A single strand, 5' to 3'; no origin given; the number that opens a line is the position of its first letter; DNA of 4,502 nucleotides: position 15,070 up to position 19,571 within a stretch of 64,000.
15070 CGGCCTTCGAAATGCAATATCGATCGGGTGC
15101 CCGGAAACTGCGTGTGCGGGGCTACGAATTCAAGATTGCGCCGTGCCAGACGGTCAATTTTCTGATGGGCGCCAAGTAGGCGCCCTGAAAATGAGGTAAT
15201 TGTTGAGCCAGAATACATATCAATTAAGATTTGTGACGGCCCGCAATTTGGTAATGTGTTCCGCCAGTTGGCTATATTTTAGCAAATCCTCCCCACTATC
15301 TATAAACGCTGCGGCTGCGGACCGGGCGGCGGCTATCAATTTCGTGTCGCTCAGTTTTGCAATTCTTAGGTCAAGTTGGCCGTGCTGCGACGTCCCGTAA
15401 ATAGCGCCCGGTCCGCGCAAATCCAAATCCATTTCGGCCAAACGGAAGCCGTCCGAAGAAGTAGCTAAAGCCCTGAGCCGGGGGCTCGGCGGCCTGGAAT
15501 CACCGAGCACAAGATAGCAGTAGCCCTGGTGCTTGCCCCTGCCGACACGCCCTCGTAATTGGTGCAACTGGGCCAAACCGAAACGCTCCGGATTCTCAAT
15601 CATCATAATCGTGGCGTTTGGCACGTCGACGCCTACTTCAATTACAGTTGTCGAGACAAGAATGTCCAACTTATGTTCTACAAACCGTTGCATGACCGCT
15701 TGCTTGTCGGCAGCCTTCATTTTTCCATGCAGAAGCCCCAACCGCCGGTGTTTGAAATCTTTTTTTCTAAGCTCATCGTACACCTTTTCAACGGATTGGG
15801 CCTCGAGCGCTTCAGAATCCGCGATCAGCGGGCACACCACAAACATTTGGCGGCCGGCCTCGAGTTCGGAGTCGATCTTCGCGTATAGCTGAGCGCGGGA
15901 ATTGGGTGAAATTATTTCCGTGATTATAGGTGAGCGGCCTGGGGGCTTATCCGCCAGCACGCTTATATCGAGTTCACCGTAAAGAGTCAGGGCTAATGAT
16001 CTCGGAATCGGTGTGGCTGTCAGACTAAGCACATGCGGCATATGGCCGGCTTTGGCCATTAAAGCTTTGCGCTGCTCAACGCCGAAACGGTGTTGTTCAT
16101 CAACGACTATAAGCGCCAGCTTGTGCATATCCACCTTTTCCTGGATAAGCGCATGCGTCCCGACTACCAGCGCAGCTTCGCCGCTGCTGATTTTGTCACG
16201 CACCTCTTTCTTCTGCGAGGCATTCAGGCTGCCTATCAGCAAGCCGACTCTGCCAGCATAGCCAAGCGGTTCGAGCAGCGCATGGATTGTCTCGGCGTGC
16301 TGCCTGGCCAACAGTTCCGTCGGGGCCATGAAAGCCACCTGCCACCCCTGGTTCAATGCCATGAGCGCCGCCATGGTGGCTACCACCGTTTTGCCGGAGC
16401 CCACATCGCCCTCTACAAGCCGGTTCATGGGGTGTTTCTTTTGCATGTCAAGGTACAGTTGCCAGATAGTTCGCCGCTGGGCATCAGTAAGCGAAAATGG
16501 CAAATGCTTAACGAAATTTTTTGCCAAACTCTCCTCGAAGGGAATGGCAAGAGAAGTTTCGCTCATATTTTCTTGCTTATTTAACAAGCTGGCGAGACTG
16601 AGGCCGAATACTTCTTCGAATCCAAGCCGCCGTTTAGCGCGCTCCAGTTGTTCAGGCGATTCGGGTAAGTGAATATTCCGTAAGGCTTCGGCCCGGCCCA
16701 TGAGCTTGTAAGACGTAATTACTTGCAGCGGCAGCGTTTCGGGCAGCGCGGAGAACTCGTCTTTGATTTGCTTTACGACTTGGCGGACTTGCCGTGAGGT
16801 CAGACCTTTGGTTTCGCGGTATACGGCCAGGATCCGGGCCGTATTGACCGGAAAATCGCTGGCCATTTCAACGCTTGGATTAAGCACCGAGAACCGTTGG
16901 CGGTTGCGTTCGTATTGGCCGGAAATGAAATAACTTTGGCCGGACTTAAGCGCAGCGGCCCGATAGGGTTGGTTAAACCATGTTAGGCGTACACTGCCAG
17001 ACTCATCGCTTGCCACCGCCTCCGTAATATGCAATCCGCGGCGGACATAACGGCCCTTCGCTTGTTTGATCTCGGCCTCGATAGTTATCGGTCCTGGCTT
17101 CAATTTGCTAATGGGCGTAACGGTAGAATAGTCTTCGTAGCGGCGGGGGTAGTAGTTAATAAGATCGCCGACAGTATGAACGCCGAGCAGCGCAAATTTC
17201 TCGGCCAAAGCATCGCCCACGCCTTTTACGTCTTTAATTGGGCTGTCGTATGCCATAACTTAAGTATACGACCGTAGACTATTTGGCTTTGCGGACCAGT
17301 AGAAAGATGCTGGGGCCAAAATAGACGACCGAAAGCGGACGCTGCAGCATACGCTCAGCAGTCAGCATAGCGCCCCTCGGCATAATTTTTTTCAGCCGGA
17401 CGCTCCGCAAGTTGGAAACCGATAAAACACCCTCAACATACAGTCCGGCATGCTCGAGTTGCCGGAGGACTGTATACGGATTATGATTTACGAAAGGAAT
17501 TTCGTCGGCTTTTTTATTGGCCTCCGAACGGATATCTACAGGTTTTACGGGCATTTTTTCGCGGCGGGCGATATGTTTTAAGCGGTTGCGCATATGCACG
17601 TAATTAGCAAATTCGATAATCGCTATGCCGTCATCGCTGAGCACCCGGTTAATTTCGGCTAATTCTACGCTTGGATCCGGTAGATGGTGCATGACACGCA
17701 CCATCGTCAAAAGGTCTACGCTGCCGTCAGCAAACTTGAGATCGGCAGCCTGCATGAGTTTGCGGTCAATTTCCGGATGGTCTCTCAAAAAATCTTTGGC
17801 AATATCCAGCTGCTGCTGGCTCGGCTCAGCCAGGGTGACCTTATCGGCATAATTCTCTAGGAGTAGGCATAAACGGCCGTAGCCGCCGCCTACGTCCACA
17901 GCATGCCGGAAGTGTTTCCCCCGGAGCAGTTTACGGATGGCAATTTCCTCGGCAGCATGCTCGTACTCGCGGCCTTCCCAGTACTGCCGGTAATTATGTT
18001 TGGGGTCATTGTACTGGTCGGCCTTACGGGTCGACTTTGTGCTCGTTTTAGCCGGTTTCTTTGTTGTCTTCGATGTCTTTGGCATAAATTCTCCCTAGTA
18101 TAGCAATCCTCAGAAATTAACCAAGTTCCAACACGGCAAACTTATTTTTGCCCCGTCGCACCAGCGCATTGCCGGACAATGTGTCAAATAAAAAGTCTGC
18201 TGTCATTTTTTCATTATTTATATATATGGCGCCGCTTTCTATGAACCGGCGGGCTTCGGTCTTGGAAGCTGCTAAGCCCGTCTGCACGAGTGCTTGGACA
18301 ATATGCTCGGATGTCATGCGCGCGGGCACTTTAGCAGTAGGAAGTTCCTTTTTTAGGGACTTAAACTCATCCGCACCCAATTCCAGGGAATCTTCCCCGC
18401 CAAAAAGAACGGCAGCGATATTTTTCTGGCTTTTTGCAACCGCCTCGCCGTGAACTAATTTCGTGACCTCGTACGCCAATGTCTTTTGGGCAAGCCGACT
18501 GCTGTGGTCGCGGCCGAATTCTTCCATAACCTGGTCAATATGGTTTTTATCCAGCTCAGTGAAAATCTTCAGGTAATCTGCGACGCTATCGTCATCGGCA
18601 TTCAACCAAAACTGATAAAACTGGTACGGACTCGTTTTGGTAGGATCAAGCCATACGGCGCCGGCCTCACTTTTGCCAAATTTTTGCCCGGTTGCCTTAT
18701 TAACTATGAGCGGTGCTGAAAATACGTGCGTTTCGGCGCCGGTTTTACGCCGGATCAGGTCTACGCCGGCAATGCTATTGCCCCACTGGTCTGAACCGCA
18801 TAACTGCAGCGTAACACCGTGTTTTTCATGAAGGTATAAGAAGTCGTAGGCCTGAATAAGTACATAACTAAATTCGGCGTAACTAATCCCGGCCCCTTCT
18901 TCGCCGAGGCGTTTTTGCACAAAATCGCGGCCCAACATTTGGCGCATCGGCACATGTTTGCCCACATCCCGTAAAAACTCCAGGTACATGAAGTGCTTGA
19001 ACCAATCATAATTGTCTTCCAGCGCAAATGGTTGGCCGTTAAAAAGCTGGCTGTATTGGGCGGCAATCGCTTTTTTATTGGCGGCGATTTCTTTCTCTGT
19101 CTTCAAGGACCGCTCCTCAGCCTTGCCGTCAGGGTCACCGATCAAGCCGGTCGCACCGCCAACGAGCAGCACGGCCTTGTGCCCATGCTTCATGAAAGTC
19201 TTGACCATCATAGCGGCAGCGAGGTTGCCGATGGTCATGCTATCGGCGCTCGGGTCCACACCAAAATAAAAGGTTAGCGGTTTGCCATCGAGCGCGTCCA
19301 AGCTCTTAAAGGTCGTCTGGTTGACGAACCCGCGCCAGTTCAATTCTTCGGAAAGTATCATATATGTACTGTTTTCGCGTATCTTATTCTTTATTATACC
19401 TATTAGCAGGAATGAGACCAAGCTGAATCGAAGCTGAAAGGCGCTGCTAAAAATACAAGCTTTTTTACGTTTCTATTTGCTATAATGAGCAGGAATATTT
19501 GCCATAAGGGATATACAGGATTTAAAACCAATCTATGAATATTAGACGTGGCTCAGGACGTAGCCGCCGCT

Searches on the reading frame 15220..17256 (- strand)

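Call 78: search_protein_families(library=pfam, proteins=[window:15220-17256:-], max_evalue=0.00001)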
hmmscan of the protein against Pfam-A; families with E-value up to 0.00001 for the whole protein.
window:15220-17256:- (678 aa): 7 families
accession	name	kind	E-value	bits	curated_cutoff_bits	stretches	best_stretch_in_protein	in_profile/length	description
PF17191.10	RecG_wedge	-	6.1e-26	91.4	23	1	6-163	1-157/162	RecG wedge domain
PF00270.35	DEAD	-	1.1e-22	81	26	1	258-420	2-163/167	DEAD/DEAH box helicase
PF00271.37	Helicase_C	-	2.6e-19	69.9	23.5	1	464-574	9-109/110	Helicase conserved C-terminal domain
PF04851.21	ResIII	-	2.7e-11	44.1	22.5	1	255-416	3-162/164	Type III restriction enzyme, res subunit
PF19833.4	RecG_dom3_C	-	3.5e-10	40.2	26.8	1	601-660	2-63/87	ATP-dependent DNA helicase RecG, domain 3, C-terminal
PF22590.2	Cas3-like_C_2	-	5.1e-06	27.2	27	0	488-574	14-104/106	CRISPR-associated nuclease/helicase Cas3, C-terminal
PF13604.12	AAA_30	-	9.6e-06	25.9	27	0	277-405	19-114/191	AAA domain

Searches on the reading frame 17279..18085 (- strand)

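Call 79: search_protein_families(library=pfam, proteins=[window:17279-18085:-], max_evalue=0.00001)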
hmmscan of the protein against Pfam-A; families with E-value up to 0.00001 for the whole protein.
window:17279-18085:- (268 aa): 5 families
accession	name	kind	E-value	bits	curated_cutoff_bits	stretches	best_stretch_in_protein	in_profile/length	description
PF08241.18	Methyltransf_11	-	1.1e-17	64.9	21.2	1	63-157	1-95/95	Methyltransferase domain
PF13649.12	Methyltransf_25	-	7.8e-14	52.6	27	1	63-153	2-97/97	Methyltransferase domain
PF13489.12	Methyltransf_23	-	1.4e-12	48.1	27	1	55-172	19-132/164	Methyltransferase domain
PF08242.18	Methyltransf_12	-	9.5e-11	42.7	30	1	63-154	1-97/98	Methyltransferase domain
PF13847.12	Methyltransf_31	-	6.5e-06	26.3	27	1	62-177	7-127/145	Methyltransferase domain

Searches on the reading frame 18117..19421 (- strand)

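Call 13: search_protein_families(library=pfam, proteins=[window:18117-19421:-], max_evalue=0.001)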
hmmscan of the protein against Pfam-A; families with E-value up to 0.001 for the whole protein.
window:18117-19421:- (434 aa): 3 families
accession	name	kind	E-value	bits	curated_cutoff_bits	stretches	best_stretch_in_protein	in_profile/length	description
PF00579.31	tRNA-synt_1b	-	2.2e-70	237.8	21.1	1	47-336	4-287/292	tRNA synthetases class I (W and Y)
PF22421.1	SYY_C-terminal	-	1.1e-13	51.3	27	1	352-430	1-82/83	Tyrosine--tRNA ligase SYY-like C-terminal domain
PF01479.30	S4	-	7.4e-06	26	22.8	1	376-407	5-36/48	S4 domain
